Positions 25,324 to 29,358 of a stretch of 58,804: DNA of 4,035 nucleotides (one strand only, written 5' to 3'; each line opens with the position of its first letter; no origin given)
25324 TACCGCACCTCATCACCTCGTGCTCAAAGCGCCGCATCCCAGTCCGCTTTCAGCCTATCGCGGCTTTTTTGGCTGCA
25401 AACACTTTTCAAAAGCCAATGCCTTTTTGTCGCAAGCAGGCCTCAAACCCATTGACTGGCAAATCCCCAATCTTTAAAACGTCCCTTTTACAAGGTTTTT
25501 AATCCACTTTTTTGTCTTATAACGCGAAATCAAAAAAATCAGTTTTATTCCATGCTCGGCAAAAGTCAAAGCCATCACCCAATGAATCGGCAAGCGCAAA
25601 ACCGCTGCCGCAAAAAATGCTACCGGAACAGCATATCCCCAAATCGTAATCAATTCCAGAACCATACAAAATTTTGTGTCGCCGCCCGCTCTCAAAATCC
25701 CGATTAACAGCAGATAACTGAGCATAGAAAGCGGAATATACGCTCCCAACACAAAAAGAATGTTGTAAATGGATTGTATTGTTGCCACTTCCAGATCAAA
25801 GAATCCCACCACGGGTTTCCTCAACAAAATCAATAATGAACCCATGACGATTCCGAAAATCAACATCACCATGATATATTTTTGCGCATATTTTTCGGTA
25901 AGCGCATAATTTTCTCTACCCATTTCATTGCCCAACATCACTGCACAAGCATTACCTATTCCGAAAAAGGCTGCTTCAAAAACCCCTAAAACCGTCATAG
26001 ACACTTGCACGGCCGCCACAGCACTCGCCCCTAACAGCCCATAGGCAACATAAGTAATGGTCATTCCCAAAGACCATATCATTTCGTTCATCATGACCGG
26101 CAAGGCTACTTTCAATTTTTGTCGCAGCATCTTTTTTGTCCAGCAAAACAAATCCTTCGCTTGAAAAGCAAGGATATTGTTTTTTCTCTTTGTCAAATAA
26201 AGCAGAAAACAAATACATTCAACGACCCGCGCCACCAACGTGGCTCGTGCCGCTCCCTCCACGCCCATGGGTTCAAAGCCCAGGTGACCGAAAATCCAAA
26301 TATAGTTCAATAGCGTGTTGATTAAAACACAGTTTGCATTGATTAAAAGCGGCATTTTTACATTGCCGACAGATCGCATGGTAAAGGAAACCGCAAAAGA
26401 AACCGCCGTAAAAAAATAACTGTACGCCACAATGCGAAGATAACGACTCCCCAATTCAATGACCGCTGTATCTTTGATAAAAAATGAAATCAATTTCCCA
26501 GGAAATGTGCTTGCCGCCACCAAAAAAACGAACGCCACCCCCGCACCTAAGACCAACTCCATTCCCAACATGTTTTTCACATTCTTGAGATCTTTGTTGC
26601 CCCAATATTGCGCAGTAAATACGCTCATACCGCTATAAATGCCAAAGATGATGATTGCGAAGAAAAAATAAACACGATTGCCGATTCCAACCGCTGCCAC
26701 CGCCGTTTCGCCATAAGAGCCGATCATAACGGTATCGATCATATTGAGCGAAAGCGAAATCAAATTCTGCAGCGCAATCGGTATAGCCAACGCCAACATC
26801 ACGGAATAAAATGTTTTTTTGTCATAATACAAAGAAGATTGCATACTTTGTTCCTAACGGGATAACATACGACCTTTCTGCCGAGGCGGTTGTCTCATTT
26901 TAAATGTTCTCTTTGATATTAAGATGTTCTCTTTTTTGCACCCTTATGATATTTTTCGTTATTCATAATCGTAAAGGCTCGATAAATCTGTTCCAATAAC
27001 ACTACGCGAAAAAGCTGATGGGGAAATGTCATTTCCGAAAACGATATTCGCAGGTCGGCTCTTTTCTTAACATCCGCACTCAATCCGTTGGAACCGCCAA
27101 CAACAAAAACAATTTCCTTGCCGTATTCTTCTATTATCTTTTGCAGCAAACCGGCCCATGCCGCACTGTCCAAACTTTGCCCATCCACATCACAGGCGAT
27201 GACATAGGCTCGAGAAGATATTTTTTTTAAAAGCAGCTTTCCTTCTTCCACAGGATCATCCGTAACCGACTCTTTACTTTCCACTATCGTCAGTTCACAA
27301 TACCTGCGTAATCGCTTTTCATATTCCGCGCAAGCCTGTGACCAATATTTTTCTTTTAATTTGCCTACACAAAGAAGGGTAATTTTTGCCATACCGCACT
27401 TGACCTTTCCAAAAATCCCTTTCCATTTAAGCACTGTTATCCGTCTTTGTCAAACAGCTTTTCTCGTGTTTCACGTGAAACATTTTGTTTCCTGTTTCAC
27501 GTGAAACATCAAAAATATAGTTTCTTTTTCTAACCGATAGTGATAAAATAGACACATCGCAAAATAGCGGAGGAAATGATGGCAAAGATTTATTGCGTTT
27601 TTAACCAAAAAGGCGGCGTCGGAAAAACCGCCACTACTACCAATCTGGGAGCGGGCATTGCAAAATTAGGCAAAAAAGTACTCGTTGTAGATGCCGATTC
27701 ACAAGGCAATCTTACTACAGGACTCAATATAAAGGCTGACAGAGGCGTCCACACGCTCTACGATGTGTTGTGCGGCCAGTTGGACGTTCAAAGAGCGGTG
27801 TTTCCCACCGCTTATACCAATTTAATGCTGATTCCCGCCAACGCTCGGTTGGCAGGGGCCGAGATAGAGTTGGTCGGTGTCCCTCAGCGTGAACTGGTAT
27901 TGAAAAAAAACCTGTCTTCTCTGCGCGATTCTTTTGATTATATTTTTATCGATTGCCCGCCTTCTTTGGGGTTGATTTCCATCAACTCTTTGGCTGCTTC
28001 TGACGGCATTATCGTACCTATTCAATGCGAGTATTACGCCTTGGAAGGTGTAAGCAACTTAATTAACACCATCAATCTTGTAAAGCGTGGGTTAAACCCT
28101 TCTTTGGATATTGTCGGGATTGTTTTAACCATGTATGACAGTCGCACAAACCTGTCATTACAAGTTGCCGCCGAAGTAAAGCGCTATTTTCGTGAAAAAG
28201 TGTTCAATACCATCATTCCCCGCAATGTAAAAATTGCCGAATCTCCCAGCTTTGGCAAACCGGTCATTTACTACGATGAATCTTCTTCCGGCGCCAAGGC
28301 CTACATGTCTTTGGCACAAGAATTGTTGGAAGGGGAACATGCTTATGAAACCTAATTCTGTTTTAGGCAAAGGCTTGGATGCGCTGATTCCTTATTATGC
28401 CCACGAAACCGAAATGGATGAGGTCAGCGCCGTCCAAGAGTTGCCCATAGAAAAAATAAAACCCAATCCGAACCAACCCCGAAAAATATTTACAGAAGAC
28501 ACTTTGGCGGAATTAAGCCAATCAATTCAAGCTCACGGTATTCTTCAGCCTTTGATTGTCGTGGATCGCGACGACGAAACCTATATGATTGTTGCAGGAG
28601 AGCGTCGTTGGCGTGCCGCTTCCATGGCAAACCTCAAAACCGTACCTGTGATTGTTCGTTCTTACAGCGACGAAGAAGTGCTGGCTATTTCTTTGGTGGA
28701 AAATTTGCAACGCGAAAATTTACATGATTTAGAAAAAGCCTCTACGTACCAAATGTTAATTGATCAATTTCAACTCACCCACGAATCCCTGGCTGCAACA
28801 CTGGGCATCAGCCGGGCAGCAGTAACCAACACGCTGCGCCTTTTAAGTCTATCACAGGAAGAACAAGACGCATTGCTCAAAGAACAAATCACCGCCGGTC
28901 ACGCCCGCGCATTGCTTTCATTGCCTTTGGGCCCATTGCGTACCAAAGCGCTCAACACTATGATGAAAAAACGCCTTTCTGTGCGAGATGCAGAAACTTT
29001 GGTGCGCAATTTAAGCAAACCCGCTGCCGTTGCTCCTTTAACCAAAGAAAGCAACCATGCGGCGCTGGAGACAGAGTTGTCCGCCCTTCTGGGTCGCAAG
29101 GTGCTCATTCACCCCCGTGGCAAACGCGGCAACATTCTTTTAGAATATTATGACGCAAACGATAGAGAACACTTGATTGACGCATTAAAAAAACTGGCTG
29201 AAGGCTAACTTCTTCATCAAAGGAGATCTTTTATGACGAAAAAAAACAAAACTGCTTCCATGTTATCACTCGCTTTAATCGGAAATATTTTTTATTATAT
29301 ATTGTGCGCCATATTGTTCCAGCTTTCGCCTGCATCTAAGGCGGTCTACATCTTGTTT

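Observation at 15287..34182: Four Noc-binding-site (NBS) palindromes in the origin-proximal arm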

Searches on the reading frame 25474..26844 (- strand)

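Call 5: search_protein_families(library=ncbifam, proteins=[window:25474-26844:-])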
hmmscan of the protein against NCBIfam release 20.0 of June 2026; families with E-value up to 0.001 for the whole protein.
window:25474-26844:- (456 aa): 9 families
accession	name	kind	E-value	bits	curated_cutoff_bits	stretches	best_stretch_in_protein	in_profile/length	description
TIGR00797.1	matE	subfamily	6.7e-64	216.2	147.4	1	22-417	1-389/396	MATE family efflux transporter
NF007562.1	PRK10189.1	equivalog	2.7e-28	99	465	1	7-450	15-465/470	EmmdR/YeeO family multidrug/toxin efflux MATE transporter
NF052396.1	MATE_WgkD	equivalog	9.4e-23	80.9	510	1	19-399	8-381/428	tryglysin-associated MATE efflux transporter WgkD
NF041801.1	MATE_SolL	equivalog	1.3e-21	77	780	1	16-417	22-421/458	solanimycin export family MATE transporter SolL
NF001214.0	PRK00187.1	equivalog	9.8e-19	67.7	449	1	14-445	10-446/464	NorM family multidrug efflux MATE transporter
NF000263.1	MATE_multi_NorM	equivalog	4.4e-14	52.7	950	1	15-437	19-440/459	multidrug efflux MATE transporter NorM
NF007130.1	PRK09575.1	equivalog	1.2e-11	44.5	445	1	17-230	9-219/435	MATE family efflux transporter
NF000131.1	MATE_multi_MepA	equivalog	8.3e-10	38.4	850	1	5-430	7-423/451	multidrug efflux MATE transporter MepA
NF000217.1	MATE_multi_FepA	equivalog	6.5e-08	32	900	1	21-263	22-260/443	multidrug efflux MATE transporter FepA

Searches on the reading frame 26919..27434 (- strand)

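Call 9: search_protein_families(library=ncbifam, proteins=[window:26919-27434:-], max_evalue=1e-10)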
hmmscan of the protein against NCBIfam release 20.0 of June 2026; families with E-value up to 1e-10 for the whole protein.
window:26919-27434:- (171 aa): 9 families
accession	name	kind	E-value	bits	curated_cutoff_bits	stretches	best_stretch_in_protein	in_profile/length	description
NF000985.0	PRK00103.1-3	equivalog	2.6e-50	170.4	172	1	17-164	2-159/159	23S rRNA (pseudouridine(1915)-N(3))-methyltransferase RlmH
NF000990.0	PRK00103.2-4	equivalog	2.7e-37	128.2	207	1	17-164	2-156/157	23S rRNA (pseudouridine(1915)-N(3))-methyltransferase RlmH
TIGR00246.1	tRNA_RlmH_YbeA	equivalog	3.8e-37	127.7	149.7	1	17-164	2-154/155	23S rRNA (pseudouridine(1915)-N(3))-methyltransferase RlmH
NF000986.0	PRK00103.1-4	equivalog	2e-33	115.8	141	1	17-164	2-155/156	23S rRNA (pseudouridine(1915)-N(3))-methyltransferase RlmH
NF000989.0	PRK00103.2-3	equivalog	9e-30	103.9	169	1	17-164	2-159/160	23S rRNA (pseudouridine(1915)-N(3))-methyltransferase RlmH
NF000991.0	PRK00103.2-5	equivalog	8e-29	100.5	216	1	19-165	4-160/160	23S rRNA (pseudouridine(1915)-N(3))-methyltransferase RlmH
NF000988.0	PRK00103.2-2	equivalog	1.6e-27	96.5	199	1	17-164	2-155/156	23S rRNA (pseudouridine(1915)-N(3))-methyltransferase RlmH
NF000984.0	PRK00103.1-1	equivalog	1.6e-21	76.8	242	1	17-164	2-155/156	23S rRNA (pseudouridine(1915)-N(3))-methyltransferase RlmH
NF000987.0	PRK00103.2-1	equivalog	1e-15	58.5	210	1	66-164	59-151/151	23S rRNA (pseudouridine(1915)-N(3))-methyltransferase RlmH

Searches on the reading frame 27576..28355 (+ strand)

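Call 9: search_protein_families(library=ncbifam, proteins=[window:27576-28355:+], max_evalue=1e-10)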
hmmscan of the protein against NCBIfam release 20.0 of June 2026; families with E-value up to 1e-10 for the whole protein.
window:27576-28355:+ (259 aa): 13 families
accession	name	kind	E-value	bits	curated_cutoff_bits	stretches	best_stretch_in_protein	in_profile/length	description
TIGR01969.1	minD_arch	subfamily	3.3e-32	111.6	201.75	1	7-252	4-232/251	cell division ATPase MinD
NF041546.1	ParA_partition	equivalog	2.5e-28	99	180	2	95-249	54-203/203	ParA family partition ATPase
NF041283.1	PrgP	equivalog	5.6e-27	94.8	400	1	5-218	4-226/297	ParA superfamily DNA segregation protein PrgP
TIGR01968.1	minD_bact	equivalog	5e-24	85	212.9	1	4-254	2-240/261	septum site-determining protein MinD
TIGR03453.1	partition_RepA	equivalog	2.1e-22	79.5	348.45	1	5-223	106-343/387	plasmid partitioning protein RepA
NF010443.0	PRK13869.1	subfamily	4.9e-15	55.2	446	1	5-213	123-350/405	plasmid-partitioning protein RepA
NF010259.0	PRK13705.1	equivalog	2.9e-14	52.8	725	1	5-163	108-278/388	plasmid-partitioning protein SopA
TIGR03371.1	cellulose_yhjQ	equivalog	1e-13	51.4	157.85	1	7-248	5-239/246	cellulose biosynthesis protein BcsQ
TIGR01007.1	eps_fam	subfamily_domain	2e-12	47.1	108.05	1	4-134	18-142/204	polysaccharide biosynthesis tyrosine autokinase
NF008079.0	PRK10818.1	equivalog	5e-12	45.7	508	1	2-257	1-253/270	septum site-determining protein MinD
TIGR03018.1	pepcterm_TyrKin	hypoth_equivalog_domain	1.5e-11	44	230.65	1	13-167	45-197/207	XrtA-associated tyrosine autokinase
TIGR01287.1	nifH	equivalog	5.2e-11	42.4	394.35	1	9-254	5-248/275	nitrogenase iron protein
NF009701.0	PRK13230.1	subfamily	6.7e-11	41.7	350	0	7-66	5-61/291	nitrogenase reductase-like protein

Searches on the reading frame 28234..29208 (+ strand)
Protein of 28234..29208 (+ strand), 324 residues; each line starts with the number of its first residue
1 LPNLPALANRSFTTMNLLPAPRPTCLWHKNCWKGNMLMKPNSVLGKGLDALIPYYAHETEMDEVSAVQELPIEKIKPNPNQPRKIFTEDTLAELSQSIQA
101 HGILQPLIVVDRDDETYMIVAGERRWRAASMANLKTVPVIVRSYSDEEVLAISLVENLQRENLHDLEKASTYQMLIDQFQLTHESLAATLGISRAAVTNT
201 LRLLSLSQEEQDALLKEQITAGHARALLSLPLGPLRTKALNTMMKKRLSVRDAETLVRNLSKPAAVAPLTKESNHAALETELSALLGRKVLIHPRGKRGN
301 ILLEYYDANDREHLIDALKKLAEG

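Call 9: search_protein_families(library=ncbifam, proteins=[window:28234-29208:+], max_evalue=1e-10)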
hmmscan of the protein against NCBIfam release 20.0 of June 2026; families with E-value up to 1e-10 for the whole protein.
window:28234-29208:+ (324 aa): 5 families
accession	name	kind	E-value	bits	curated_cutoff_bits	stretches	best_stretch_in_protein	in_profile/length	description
TIGR04285.1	nucleoid_noc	exception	9.1e-68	228.4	315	1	67-272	2-206/255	nucleoid occlusion protein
TIGR00180.1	parB_part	domain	2.4e-55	187.2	58.45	1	67-231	5-173/186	ParB/RepB/Spo0J family partition protein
TIGR03734.1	PRTRC_parB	hypoth_equivalog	1.8e-32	112.6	278.6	1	80-260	6-189/555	PRTRC system ParB family protein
NF010406.0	PRK13832.1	subfamily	9.8e-17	60.7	640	1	74-205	11-143/578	plasmid partitioning protein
TIGR03454.1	partition_RepB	equivalog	1.1e-12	48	201.5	1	59-202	56-199/325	plasmid partitioning protein RepB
